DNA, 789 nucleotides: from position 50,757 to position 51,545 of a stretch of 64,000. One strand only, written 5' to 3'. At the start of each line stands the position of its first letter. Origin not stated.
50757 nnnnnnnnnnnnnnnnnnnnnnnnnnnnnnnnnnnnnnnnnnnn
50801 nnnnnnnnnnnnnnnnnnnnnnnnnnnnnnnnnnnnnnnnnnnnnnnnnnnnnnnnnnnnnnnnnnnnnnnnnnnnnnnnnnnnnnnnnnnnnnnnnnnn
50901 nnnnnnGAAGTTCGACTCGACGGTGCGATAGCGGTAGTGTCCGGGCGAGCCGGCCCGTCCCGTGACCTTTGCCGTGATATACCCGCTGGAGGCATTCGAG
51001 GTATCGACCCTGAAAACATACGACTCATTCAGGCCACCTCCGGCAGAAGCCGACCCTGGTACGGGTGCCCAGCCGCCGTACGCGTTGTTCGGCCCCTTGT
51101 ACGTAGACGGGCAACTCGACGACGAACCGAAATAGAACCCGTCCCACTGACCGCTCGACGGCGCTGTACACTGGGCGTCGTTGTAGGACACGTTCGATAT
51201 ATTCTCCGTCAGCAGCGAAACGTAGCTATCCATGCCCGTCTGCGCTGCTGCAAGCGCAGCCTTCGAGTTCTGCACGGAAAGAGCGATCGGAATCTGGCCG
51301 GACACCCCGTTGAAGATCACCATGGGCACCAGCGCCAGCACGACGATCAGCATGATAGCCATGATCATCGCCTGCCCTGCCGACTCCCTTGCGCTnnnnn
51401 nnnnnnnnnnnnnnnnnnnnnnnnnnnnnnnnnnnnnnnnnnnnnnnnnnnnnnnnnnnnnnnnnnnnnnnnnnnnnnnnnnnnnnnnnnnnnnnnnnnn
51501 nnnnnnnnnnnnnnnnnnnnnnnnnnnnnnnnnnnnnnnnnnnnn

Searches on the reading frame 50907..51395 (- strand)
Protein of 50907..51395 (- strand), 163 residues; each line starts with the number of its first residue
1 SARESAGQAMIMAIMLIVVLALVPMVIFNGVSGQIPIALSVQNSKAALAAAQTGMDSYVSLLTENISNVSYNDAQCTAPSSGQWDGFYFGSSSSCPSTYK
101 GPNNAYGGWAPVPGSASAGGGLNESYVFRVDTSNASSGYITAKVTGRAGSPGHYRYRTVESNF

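Call 54: search_protein_families(library=pfam, proteins=[window:50907-51395:-], max_evalue=10)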
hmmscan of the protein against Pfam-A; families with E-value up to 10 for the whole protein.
seq(163 aa): 1 family
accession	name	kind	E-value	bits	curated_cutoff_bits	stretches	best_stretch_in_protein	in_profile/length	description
PF14341.11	PilX_N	-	0.066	13.7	25.5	1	6-55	1-50/51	PilX N-terminal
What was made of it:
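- PilX_N is only marginal (call 54).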
